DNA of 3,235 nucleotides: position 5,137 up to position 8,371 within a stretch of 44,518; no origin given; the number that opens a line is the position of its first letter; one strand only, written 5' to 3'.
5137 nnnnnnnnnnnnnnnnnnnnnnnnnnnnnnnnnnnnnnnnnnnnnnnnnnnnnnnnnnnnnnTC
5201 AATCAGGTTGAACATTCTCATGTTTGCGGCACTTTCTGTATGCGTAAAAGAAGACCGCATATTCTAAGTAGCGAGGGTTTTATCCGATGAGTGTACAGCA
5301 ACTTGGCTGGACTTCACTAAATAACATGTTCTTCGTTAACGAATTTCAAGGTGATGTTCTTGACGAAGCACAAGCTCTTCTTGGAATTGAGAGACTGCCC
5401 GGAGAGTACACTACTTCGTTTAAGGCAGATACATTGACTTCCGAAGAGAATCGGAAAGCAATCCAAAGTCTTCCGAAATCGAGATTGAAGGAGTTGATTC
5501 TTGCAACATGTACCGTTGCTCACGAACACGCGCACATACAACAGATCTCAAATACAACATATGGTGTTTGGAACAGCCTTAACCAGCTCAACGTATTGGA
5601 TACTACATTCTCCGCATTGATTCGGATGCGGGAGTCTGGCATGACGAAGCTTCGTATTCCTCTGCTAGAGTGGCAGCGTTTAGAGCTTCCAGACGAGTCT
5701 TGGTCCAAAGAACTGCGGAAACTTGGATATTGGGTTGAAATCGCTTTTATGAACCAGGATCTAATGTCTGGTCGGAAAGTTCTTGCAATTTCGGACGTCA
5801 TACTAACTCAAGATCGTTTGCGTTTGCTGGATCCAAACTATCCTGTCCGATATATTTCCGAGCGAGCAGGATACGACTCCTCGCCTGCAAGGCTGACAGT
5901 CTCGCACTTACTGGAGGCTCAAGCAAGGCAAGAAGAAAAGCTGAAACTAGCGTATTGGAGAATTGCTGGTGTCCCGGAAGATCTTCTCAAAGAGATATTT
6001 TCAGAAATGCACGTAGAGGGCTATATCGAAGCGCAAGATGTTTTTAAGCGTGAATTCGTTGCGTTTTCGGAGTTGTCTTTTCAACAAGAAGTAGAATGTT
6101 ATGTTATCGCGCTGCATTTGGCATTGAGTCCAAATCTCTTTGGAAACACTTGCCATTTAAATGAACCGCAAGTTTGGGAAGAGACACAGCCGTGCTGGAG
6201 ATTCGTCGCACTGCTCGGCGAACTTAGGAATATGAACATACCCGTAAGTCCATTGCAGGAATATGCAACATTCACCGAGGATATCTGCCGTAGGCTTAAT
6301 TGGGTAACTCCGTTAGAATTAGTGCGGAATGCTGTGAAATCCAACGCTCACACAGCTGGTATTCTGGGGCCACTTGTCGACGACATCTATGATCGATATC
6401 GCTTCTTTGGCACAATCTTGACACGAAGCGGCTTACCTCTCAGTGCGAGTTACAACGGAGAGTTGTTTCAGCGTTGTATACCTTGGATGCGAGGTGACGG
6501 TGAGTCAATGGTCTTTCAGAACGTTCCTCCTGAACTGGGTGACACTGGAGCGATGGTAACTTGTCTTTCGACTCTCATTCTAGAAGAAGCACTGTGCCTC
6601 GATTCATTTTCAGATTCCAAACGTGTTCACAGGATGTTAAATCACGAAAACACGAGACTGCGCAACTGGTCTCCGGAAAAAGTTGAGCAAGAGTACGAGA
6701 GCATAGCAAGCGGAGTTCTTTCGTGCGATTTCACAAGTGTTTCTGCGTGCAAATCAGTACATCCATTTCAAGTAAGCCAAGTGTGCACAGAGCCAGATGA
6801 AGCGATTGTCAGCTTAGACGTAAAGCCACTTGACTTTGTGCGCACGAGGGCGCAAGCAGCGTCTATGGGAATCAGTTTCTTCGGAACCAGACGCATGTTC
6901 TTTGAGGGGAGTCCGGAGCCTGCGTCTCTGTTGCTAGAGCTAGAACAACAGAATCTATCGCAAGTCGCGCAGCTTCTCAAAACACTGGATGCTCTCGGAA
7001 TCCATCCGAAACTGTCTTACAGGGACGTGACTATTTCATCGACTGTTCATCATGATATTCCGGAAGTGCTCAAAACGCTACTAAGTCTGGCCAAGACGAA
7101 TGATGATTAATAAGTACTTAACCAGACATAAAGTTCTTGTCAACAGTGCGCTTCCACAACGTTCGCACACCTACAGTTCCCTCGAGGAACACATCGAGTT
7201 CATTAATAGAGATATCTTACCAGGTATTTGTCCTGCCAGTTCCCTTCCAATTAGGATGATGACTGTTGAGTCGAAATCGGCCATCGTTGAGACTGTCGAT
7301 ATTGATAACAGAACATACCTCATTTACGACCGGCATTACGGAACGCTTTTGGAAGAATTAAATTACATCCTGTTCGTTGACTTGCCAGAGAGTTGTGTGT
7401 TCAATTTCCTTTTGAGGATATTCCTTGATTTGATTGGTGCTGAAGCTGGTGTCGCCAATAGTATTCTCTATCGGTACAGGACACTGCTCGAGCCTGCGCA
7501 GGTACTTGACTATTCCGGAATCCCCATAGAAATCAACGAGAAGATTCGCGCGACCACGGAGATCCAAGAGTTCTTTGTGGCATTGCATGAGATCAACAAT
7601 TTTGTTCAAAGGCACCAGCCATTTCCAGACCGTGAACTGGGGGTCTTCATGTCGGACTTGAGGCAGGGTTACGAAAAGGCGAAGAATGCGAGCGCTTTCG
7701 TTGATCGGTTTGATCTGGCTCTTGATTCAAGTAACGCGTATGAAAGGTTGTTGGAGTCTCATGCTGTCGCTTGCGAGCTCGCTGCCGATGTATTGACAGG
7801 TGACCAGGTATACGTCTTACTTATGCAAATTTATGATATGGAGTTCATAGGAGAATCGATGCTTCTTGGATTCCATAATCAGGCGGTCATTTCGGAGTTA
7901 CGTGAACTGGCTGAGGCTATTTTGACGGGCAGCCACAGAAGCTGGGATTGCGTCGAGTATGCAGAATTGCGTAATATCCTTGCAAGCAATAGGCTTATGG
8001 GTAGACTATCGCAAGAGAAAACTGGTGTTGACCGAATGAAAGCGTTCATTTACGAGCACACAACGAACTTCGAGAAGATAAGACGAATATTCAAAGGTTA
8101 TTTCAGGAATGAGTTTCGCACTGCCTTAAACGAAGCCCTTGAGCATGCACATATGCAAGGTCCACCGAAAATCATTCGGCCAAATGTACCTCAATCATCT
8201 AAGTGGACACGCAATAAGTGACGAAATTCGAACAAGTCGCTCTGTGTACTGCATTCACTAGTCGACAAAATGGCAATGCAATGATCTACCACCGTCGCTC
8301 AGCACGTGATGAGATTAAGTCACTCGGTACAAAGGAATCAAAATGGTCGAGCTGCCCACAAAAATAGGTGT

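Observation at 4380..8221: Three-gene cassette of unrecognisable proteins next to tRNA-Gly: candidate undescribed conflict or defence-type system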

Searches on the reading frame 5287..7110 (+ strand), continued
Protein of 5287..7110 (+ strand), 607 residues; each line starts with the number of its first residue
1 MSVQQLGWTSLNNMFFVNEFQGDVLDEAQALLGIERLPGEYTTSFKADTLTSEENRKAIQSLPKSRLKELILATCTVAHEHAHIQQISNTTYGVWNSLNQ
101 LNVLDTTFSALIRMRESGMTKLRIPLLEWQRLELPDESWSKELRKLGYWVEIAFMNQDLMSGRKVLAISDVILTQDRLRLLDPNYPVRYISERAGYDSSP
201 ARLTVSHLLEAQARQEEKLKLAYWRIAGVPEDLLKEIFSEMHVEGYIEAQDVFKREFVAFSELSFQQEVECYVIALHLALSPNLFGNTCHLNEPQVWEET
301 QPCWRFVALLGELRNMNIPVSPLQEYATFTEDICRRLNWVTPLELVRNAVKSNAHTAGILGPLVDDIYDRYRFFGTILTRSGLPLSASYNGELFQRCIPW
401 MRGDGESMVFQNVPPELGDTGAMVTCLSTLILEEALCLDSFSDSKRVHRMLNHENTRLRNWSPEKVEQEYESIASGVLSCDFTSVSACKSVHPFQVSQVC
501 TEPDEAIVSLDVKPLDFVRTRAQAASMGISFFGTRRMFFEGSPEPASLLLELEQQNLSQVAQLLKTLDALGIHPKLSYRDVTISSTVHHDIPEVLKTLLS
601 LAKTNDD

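Call 55: search_protein_families(library=pfam, alignment_id=A2, max_evalue=1)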
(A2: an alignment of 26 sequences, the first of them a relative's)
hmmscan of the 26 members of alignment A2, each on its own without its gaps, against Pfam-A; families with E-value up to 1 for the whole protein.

A. member 1, P0001 (607 aa): 0 families

B. families by the number of members that match (of 26 scanned): 10 families
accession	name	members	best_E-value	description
PF09288.16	UBA_3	1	0.015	Fungal ubiquitin-associated domain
PF12186.13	AcylCoA_dehyd_C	1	0.024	Acyl-CoA dehydrogenase C terminal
PF23318.1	DUF7085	1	0.031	Domain of unknown function (DUF7085)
PF21057.2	Hikeshi-like_C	1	0.036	Hikeshi-like, C-terminal domain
PF07668.16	MpPF1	1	0.05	M penetrans paralogue family 1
PF08720.15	Hema_stalk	1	0.062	Influenza C hemagglutinin stalk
PF17392.7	Urocanase_C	1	0.13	Urocanase C-terminal domain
PF07162.17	B9-C2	1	0.16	Ciliary basal body-associated, B9 protein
PF13188.13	PAS_8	1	0.23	PAS domain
PF24461.1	DUF7576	1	0.35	Family of unknown function (DUF7576)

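Call 60: find_related_loci(query=A3, collection=metagenome_contigs, flank=6000)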
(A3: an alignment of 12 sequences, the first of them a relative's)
Query A3 (607 aa) in metagenome_contigs; peptide patterns used: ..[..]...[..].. (x = any residue, [..] = any of these).
35 stretches matched a pattern; 4 encode a relative of the query (tblastn E <= 1e-3); 4 distinct loci.
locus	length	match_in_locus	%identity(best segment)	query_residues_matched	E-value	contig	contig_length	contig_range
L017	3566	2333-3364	30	6-352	2e-47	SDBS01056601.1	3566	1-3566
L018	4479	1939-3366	28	4-486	4e-44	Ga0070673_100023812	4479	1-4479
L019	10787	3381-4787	25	1-482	2e-41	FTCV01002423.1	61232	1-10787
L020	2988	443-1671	34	40-448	5e-50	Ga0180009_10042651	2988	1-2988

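Call 61: find_related_loci(query=A3, collection=viral_contigs, flank=6000)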
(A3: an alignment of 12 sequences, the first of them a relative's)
Query A3 (607 aa) in viral_contigs; peptide patterns used: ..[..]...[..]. (x = any residue, [..] = any of these).
2 stretches matched a pattern, but none encodes a relative of the query by tblastn (E <= 1e-3).

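Call 65: search_protein_families(library=pfam, proteins=[L018:33-1274:+, L018:1271-1858:+, L018:3850-4125:+, L018:4032-4463:-, L017:1333-1914:+, L017:447-1079:+, L017:111-1136:-, L017:1681-2370:-, L020:1956-2513:+, L017:1028-1369:+], max_evalue=0.1)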
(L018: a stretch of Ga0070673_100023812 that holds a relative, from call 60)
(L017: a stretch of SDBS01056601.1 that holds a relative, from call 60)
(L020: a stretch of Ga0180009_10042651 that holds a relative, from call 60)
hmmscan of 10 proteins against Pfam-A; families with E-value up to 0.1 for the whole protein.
L018:33-1274:+ (413 aa): 5 families
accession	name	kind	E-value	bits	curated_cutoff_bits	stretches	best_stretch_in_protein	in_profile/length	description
PF02518.31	HATPase_c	-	8.3e-29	100.7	26.4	1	142-254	2-109/111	Histidine kinase-, DNA gyrase B-, and HSP90-like ATPase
PF00072.30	Response_reg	-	4.4e-18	65.9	30.2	1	285-394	1-110/111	Response regulator receiver domain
PF00512.31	HisKA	-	8.2e-14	51.8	26.9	1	24-93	1-65/66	His Kinase A (phospho-acceptor) domain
PF13581.12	HATPase_c_2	-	8.1e-05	23.1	27.4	1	154-250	40-125/127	Histidine kinase-like ATPase domain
PF10090.15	HPTransfase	-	0.058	13.6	22.9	0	150-183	36-69/123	Histidine phosphotransferase C-terminal domain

L018:1271-1858:+ (195 aa): 0 families

L018:3850-4125:+ (91 aa): 0 families

L018:4032-4463:- (143 aa): 0 families

L017:1333-1914:+ (193 aa): 0 families

L017:447-1079:+ (210 aa): 0 families

L017:111-1136:- (341 aa): 3 families
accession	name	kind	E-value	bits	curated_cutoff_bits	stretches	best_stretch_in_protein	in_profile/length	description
PF00589.27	Phage_integrase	-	1.9e-40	138.9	27.1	1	147-313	3-170/172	Phage integrase family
PF02899.23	Phage_int_SAM_1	-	3.1e-10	40.6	22.3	1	49-122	3-81/83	Phage integrase, N-terminal SAM-like domain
PF13495.12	Phage_int_SAM_4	-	0.00086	20.1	27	1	59-122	13-80/85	Phage integrase, N-terminal SAM-like domain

L017:1681-2370:- (229 aa): 1 family
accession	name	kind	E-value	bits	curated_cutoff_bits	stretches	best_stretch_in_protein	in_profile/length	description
PF02511.20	Thy1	-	1.7e-18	67.5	24.8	1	79-205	80-191/191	Thymidylate synthase complementing protein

L020:1956-2513:+ (185 aa): 0 families

L017:1028-1369:+ (113 aa): 0 families

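Call 66: find_encoding_contigs(protein=P0052, flank=6000, max_places=3)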
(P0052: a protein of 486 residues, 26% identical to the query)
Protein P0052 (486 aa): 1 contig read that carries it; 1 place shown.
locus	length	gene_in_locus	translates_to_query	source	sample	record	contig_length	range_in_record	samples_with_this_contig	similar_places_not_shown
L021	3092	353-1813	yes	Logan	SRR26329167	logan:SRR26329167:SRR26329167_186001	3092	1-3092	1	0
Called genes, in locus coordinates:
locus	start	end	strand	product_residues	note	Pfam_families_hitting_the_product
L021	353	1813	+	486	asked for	-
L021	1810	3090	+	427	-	?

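Call 67: find_encoding_contigs(protein=P0057, flank=6000, max_places=3)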
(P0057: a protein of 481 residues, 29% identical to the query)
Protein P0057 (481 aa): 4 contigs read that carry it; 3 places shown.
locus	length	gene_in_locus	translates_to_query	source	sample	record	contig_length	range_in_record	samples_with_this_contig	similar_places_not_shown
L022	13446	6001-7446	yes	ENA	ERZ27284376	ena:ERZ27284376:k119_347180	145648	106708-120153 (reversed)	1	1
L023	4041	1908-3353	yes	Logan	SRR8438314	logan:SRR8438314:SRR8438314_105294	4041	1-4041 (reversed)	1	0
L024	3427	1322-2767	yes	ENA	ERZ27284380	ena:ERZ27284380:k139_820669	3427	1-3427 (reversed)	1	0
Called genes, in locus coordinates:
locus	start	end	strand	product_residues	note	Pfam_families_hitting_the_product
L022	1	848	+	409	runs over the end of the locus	PF03432:Relaxase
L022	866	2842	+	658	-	PF14293:YWFCY, PF02534:T4SS-DNA_transf, PF10412:TrwB_AAD_bind, PF12696:TraG-D_C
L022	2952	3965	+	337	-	-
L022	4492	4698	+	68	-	-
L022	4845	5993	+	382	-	PF22014:DUF6932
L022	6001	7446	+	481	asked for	-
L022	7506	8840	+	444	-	-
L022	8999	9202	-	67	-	-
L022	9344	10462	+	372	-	-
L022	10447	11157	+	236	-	PF16715:CDPS (weak)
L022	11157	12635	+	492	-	-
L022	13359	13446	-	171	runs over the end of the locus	PF10543:ORF6N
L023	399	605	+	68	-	-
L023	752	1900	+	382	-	PF22014:DUF6932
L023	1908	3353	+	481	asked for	-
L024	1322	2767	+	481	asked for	-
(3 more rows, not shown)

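Call 68: find_encoding_contigs(protein=P0047, flank=6000, max_places=3)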
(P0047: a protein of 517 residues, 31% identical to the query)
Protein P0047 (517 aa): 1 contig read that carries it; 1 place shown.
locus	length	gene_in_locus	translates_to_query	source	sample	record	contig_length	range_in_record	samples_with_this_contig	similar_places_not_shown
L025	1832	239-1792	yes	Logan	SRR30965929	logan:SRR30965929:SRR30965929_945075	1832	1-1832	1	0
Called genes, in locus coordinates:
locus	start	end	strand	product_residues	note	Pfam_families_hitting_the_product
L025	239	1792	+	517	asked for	-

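Call 69: search_protein_families(library=pfam, proteins=[L021:1810-3090:+, L022:7506-8840:+, L022:4845-5993:+, L022:2952-3965:+, L022:9344-10462:+, L022:11157-12635:+], max_evalue=0.1)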
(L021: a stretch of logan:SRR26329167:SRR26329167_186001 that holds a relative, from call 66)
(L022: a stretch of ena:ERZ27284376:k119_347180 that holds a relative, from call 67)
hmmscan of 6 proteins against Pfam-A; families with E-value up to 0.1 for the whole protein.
L021:1810-3090:+ (427 aa): 5 families
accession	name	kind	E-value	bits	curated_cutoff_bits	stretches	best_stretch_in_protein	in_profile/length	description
PF05990.18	DUF900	-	2.8e-39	135.4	20.5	1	253-420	6-179/232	Alpha/beta hydrolase of unknown function (DUF900)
PF12697.13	Abhydrolase_6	-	1e-06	30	26.3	1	269-396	1-113/217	Alpha/beta hydrolase family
PF12146.15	Hydrolase_4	-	3.4e-05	23.7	27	1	264-398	2-130/239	Serine aminopeptidase, S33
PF06821.19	Ser_hydrolase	-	0.022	15.1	22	1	341-413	55-133/172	Serine hydrolase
PF01674.24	Lipase_2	-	0.062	13.2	20.3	1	270-359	5-92/219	Lipase (class 2)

L022:7506-8840:+ (444 aa): 0 families

L022:4845-5993:+ (382 aa): 4 families
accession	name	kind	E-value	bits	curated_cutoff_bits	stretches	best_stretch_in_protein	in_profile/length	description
PF22014.2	DUF6932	-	2.7e-21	76.9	27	1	4-124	9-141/142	Family of unknown function (DUF6932)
PF12146.15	Hydrolase_4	-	0.004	16.9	27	1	161-276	2-114/239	Serine aminopeptidase, S33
PF18765.7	Polbeta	-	0.0043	17.6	26.9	1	46-77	14-43/93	Polymerase beta, Nucleotidyltransferase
PF00326.27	Peptidase_S9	-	0.018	14.9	22.6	1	198-254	27-83/213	Prolyl oligopeptidase family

L022:2952-3965:+ (337 aa): 8 families
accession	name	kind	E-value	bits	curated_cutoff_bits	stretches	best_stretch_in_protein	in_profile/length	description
PF08772.16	Zn_ribbon_NOB1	-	0.0057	17.2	24.9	0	144-169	10-34/72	Nin one binding (NOB1) Zn-ribbon like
PF09538.15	FYDLN_acid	-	0.011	16.8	23.9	0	136-186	3-54/105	Protein of unknown function (FYDLN_acid)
PF01155.25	HypA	-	0.015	15.7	28.9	1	137-170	65-98/112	Hydrogenase/urease nickel incorporation, metallochaperone, hypA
PF18912.6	DZR_2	-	0.018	15.3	27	0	143-174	22-52/56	Double zinc ribbon domain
PF10601.15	zf-LITAF-like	-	0.045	14.3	23.8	0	56-75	3-22/70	LITAF-like zinc ribbon domain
PF07191.17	Zn_ribbon_6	-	0.046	14.2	25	0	144-166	2-37/67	Double zinc ribbon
PF24483.1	DUF7582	-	0.06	13.1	27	0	184-249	119-182/200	Domain of unknown function (DUF7582)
PF14319.11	Zn_Tnp_IS91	-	0.092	13.2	26.3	0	143-179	39-77/90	Transposase zinc-binding domain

L022:9344-10462:+ (372 aa): 3 families
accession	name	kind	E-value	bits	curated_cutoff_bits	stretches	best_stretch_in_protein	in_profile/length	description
PF01381.28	HTH_3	-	0.0022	18.4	23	1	32-69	13-50/55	Helix-turn-helix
PF08385.17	DHC_N1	-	0.013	14.6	28.3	1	92-157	72-137/562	Dynein heavy chain, N-terminal region 1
PF12844.13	HTH_19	-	0.077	13.3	30.2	0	31-62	15-45/64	Helix-turn-helix domain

L022:11157-12635:+ (492 aa): 2 families
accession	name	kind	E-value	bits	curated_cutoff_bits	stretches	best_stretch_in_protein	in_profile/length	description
PF11990.13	DUF3487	-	0.063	13.5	27.8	1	310-388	23-103/114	Protein of unknown function (DUF3487)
PF10043.14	DUF2279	-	0.079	14.1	28.6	0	348-418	17-88/91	Predicted periplasmic lipoprotein (DUF2279)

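Call 80: search_protein_families(library=padloc, proteins=[L011:9468-10985:+], max_evalue=0.001)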
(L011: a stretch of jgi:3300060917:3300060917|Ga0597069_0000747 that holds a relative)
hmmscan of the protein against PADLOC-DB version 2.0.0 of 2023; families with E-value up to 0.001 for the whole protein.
L011:9468-10985:+ (505 aa): 0 families

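Call 98: fold_search(model_id=the predicted structure, library=viral)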
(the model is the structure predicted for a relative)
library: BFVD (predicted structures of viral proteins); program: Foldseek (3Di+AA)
matches with E <= 10: 130; with E <= 0.001: 0
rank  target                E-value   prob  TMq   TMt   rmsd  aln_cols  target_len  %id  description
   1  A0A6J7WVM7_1          8.6e-02  0.08  0.09  0.06  43.9       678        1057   10  Phage tail tape measure protein [uncultured Caudovirales phage]
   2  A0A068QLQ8            1.1e-01  0.06  0.07  0.07  28.5       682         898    9  Uncharacterized protein [Armadillidium vulgare iridescent virus]
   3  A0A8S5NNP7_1          1.5e-01  0.07  0.09  0.06  28.9       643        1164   12  EF-hand domain-containing protein [Myoviridae sp. ctagO6]
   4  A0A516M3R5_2          2.3e-01  0.10  0.11  0.06  28.8       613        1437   12  (no name in the UniProt tables at hand)
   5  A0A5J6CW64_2          3.6e-01  0.05  0.10  0.07  33.5       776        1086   12  RNA-directed RNA polymerase L [European shore crab virus 1]
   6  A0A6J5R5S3            6.0e-01  0.06  0.07  0.10  26.8       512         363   10  TrbL Type IV secretory pathway, TrbL components [uncultured Caudovirales phage]
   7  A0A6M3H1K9            6.7e-01  0.04  0.08  0.06  36.0       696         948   10  (no name in the UniProt tables at hand)
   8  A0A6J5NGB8            7.6e-01  0.04  0.09  0.07  37.0       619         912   10  Large polyvalent protein associated domain-containing protein [uncultured Caudovirales phage]
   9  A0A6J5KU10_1          8.3e-01  0.04  0.10  0.07  27.0       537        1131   12  Uncharacterized protein [uncultured Caudovirales phage]
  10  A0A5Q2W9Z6            8.6e-01  0.06  0.12  0.12  25.6       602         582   10  (no name in the UniProt tables at hand)
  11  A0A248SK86            9.0e-01  0.05  0.11  0.12  26.5       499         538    9  (no name in the UniProt tables at hand)
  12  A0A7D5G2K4            9.0e-01  0.04  0.09  0.07  30.1       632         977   13  (no name in the UniProt tables at hand)
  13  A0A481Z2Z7            1.2e+00  0.07  0.09  0.13  22.0       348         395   10  PAS domain-containing protein [Pithovirus LCPAC102]
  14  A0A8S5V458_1          1.4e+00  0.05  0.12  0.08  26.2       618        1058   11  PolyVal ADP-Ribosyltransferase [Myoviridae sp. ct8iP21]
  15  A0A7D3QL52            1.4e+00  0.03  0.07  0.09  26.8       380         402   10  ORF48 [Human herpesvirus 8]
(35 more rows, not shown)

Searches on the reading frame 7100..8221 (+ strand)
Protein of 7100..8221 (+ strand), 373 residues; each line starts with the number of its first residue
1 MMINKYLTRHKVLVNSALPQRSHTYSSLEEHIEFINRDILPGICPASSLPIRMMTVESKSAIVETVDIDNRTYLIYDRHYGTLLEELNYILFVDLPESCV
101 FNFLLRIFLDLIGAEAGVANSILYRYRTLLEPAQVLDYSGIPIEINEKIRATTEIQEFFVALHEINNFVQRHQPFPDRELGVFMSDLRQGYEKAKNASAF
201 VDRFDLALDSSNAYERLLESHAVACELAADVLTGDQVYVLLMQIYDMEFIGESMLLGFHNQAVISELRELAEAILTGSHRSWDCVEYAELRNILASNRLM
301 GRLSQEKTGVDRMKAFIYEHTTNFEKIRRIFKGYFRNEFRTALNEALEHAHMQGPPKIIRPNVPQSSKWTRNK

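Call 4: search_protein_families(library=pfam, proteins=[window:7100-8221:+], max_evalue=1)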
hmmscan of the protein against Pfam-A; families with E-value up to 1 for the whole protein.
window:7100-8221:+ (373 aa): 0 families

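Call 5: search_protein_families(library=padloc, proteins=[window:7100-8221:+], max_evalue=1)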
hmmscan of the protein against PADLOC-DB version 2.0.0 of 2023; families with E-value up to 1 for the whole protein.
window:7100-8221:+ (373 aa): 0 families

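Call 6: search_protein_families(library=ncbifam, proteins=[window:7100-8221:+], max_evalue=1)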
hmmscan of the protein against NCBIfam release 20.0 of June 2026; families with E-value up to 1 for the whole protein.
window:7100-8221:+ (373 aa): 0 families

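Call 10: search_protein_families(library=phrogs, proteins=[window:7100-8221:+], max_evalue=1)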
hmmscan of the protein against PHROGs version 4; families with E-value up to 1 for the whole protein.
window:7100-8221:+ (373 aa): 1 family
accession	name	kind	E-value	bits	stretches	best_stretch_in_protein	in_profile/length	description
phrog_18465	-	unknown function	0.058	14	1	71-138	36-99/249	-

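Call 15: search_solved_structures(query=window:7100-8218:+, max_evalue=10)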
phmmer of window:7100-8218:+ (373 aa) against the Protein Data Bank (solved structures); distinct sequences matched with E-value up to 10: 0.

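Call 17: find_homologous_proteins(query=window:7100-8218:+, max_evalue=0.01)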
Query window:7100-8218:+ (373 aa): 1 proteins with E <= 0.01 among 3366 candidates.
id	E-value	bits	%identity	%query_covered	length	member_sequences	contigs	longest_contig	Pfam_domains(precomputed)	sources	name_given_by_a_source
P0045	5.0e-246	833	100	100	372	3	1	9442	-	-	-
